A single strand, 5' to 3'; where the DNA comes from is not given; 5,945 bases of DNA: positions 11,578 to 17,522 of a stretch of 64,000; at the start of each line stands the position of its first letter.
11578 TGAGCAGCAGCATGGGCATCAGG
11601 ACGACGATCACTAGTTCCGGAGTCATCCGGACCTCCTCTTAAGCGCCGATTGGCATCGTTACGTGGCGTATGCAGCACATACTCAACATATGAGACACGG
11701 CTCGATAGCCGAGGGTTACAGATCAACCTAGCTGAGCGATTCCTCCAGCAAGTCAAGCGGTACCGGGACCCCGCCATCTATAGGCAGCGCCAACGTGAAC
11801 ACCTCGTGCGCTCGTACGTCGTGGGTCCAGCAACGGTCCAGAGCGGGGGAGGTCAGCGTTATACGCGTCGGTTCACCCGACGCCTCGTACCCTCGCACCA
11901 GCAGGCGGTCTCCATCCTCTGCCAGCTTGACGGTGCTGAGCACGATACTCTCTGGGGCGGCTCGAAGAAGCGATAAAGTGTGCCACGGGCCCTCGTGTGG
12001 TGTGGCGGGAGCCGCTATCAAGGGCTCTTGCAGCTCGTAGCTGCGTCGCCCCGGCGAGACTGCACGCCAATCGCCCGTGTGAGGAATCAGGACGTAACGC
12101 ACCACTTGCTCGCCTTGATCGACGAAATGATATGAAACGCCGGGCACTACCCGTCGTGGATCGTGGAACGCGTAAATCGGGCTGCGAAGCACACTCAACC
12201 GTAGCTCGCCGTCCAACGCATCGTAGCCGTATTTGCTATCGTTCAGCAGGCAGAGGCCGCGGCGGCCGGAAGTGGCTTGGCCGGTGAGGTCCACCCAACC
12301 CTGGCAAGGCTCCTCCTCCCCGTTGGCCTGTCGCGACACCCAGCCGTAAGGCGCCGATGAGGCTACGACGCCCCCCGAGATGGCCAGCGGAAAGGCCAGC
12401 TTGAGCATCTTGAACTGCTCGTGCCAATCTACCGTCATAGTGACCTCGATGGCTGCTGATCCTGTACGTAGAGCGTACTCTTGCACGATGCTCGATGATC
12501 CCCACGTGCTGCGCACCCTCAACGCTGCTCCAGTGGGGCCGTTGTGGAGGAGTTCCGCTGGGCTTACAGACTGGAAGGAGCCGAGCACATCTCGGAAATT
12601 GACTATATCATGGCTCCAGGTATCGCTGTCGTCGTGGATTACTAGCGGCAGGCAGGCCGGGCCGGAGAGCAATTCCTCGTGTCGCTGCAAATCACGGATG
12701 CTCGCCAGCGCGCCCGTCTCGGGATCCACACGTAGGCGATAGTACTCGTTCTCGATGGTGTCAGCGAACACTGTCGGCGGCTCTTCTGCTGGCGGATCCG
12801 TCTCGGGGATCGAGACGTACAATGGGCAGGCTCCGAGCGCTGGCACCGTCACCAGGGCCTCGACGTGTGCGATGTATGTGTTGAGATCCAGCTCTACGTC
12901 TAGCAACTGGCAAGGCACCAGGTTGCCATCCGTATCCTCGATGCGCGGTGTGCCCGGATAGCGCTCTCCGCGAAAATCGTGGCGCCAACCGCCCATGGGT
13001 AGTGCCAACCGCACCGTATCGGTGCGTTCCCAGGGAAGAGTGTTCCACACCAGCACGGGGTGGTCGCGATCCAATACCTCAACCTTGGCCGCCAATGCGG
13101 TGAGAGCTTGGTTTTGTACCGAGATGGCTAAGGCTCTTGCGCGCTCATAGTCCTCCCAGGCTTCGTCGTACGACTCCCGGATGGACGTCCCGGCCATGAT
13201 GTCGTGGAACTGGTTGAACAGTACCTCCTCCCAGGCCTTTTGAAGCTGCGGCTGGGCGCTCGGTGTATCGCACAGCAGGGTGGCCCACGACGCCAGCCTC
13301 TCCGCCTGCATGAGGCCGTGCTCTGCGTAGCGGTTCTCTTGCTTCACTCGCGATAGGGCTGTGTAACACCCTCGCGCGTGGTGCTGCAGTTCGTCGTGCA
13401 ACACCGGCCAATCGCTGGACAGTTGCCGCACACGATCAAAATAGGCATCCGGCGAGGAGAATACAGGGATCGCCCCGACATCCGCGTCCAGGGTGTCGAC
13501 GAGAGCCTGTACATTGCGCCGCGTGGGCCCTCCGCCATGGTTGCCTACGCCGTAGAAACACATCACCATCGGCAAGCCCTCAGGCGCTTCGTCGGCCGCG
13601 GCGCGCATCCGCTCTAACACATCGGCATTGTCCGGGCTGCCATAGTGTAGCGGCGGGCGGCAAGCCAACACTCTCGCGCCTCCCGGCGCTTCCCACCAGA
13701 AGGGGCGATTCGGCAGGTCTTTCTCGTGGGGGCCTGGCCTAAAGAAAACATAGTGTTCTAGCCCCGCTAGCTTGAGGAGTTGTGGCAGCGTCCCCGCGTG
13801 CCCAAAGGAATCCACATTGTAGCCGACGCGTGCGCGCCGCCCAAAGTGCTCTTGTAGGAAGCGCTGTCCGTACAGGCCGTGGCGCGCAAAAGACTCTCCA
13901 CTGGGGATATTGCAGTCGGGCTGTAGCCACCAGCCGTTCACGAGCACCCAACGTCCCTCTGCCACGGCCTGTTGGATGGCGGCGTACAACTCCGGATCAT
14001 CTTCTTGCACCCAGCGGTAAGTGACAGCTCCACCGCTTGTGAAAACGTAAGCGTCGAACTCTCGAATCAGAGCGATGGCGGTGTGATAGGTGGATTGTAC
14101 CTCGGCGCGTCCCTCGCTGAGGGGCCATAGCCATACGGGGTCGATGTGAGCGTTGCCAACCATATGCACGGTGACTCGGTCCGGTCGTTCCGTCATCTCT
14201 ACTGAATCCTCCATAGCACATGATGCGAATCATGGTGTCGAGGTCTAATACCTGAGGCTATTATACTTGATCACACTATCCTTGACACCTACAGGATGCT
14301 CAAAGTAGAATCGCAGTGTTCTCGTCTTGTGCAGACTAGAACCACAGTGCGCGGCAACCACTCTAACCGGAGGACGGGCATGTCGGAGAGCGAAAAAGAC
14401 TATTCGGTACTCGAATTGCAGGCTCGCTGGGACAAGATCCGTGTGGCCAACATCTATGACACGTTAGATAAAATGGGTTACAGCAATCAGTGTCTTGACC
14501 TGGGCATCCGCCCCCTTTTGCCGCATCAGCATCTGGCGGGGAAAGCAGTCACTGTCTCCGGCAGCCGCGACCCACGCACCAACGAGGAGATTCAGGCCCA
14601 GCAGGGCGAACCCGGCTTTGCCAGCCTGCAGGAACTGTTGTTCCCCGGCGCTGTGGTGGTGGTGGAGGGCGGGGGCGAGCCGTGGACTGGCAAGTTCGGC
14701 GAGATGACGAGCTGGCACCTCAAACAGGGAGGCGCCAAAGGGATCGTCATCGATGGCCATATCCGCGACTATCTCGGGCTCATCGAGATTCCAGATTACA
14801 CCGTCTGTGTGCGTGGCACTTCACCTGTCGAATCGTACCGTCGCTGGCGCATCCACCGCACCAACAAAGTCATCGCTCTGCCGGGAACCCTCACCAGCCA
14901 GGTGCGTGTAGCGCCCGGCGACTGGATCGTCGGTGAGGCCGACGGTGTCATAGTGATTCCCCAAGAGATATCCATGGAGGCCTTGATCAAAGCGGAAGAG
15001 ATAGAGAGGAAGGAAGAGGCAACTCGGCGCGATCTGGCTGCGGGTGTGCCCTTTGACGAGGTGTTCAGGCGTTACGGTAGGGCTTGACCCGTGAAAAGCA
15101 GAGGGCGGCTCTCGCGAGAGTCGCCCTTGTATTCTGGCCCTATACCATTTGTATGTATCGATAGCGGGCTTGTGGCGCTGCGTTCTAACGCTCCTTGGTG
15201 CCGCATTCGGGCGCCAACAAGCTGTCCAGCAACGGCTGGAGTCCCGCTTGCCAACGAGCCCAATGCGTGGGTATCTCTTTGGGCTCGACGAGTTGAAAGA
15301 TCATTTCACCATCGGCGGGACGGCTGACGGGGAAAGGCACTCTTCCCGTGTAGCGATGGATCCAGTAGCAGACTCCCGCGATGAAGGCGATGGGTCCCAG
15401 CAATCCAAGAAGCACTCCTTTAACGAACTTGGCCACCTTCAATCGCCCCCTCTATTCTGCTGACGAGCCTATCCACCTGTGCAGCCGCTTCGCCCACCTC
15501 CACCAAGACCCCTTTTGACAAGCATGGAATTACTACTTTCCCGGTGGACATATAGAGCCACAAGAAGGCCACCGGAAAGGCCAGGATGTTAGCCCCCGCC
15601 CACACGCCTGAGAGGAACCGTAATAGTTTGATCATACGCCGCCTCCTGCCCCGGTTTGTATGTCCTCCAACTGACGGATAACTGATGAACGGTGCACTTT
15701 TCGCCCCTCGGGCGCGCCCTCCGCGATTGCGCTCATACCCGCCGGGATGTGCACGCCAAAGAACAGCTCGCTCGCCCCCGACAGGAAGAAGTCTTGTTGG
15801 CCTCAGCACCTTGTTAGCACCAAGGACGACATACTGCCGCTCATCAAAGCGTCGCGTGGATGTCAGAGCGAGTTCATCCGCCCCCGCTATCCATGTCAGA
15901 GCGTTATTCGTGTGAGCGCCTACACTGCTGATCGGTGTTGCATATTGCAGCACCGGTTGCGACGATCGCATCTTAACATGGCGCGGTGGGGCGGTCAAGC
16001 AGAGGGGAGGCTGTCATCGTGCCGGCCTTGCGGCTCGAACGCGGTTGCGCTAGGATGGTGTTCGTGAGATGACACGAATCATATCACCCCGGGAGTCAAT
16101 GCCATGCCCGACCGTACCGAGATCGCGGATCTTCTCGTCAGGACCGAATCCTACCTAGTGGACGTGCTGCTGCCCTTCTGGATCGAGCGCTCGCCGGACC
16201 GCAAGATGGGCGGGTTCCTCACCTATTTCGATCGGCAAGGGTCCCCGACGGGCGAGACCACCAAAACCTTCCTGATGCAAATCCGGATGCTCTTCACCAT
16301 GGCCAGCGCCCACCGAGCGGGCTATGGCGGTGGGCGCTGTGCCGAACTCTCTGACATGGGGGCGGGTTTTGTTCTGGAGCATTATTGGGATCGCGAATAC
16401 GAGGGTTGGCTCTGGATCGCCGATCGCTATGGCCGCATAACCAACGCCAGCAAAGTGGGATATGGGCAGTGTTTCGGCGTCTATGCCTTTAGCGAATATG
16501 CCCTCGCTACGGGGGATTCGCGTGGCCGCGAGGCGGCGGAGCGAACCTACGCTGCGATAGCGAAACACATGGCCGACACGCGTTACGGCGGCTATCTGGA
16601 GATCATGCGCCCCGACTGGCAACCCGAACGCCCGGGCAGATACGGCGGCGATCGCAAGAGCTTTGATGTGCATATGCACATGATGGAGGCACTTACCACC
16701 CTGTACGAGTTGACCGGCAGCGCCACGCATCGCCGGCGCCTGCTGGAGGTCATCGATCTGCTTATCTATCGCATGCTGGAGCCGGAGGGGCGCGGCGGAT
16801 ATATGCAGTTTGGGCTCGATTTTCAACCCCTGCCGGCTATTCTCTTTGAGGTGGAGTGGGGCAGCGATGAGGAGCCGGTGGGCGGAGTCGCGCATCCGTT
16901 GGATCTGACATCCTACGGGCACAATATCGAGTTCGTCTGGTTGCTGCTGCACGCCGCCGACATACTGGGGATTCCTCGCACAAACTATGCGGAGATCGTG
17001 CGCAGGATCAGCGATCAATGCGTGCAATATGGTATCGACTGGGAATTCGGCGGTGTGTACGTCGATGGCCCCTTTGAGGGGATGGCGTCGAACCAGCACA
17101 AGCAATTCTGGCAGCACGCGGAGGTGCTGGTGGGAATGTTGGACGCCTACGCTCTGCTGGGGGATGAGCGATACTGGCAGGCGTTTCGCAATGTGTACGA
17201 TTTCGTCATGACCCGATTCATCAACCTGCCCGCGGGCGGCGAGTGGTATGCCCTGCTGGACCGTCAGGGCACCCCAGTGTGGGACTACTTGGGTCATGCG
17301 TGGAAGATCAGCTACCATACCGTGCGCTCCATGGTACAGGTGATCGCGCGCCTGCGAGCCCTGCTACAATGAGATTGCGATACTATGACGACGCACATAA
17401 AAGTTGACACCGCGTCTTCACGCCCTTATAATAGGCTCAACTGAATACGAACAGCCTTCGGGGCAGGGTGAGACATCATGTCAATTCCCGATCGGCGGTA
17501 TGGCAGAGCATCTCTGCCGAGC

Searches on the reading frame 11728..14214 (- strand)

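Call 11: search_protein_families(library=pfam, proteins=[window:11728-14214:-])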
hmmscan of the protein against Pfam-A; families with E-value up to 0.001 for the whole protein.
window:11728-14214:- (828 aa): 4 families
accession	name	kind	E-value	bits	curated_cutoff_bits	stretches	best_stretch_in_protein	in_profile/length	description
PF01074.27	Glyco_hydro_38N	-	2.8e-58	197.9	25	1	15-273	1-263/270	Glycosyl hydrolases family 38 N-terminal domain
PF07748.19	Glyco_hydro_38C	-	7e-32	111.8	25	1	487-681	1-202/206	Glycosyl hydrolases family 38 C-terminal domain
PF09261.16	Alpha-mann_mid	-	6.8e-19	68.2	31.1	1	281-374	4-96/96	Alpha mannosidase middle domain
PF17677.7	Glyco_hydro38C2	-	2.6e-06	27.9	22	1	757-790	2-35/72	Glycosyl hydrolases family 38 C-terminal beta sandwich domain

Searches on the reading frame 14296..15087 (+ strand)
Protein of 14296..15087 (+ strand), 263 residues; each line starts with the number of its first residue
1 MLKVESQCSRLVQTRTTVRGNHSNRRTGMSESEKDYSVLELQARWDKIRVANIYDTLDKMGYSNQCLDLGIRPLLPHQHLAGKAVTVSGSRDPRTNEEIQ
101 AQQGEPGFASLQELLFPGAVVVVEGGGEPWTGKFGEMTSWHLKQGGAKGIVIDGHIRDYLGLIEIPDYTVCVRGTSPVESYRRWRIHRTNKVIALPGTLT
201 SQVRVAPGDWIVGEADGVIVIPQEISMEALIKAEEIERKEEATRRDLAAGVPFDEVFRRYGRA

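Call 11: search_protein_families(library=pfam, proteins=[window:14296-15087:+])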
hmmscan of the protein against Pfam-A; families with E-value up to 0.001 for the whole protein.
window:14296-15087:+ (263 aa): 1 family
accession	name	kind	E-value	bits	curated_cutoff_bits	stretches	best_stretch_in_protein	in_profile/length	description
PF03737.21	RraA-like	-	6.5e-22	78.8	24.5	1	51-220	2-152/152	Aldolase/RraA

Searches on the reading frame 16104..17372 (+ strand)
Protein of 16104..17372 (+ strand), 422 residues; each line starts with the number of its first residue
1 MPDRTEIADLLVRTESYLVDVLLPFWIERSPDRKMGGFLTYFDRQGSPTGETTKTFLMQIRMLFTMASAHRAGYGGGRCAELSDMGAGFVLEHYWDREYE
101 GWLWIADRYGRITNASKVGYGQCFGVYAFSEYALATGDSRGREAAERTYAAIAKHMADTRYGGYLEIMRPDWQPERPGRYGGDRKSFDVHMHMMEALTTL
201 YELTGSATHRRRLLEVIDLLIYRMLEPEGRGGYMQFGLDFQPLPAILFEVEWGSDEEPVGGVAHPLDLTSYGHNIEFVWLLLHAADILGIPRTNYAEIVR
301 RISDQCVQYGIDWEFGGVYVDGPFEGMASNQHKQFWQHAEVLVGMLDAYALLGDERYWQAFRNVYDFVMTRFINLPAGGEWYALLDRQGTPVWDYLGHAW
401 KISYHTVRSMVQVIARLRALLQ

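Call 8: search_protein_families(library=pfam, proteins=[window:16104-17372:+])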
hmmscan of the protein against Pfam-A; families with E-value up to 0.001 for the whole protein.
window:16104-17372:+ (422 aa): 2 families
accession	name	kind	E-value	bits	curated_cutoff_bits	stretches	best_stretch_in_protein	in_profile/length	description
PF07221.17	GlcNAc_2-epim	-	4e-44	151.7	23.4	1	37-407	1-345/347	N-acylglucosamine 2-epimerase (GlcNAc 2-epimerase)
PF07470.19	Glyco_hydro_88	-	0.00055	19.5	26.6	0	330-374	23-67/352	Glycosyl Hydrolase Family 88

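Call 9: search_protein_families(library=ncbifam, proteins=[window:16104-17372:+])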
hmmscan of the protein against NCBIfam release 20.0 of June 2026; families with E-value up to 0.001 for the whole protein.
window:16104-17372:+ (422 aa): 3 families
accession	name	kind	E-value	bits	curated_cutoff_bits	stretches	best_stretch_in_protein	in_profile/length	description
NF041848.1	celb_epim_EpiA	equivalog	1.9e-38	132.6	800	2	24-220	26-225/405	cellobiose 2-epimerase EpiA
NF052547.1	AcylGsamEpipAGE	equivalog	7.8e-37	127.2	600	2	270-418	233-382/384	n-acyl-d-glucosamine 2-epimerase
NF051846.1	ManIsomPseudo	equivalog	1.8e-16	60.1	600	1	37-392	29-367/401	D-mannose isomerase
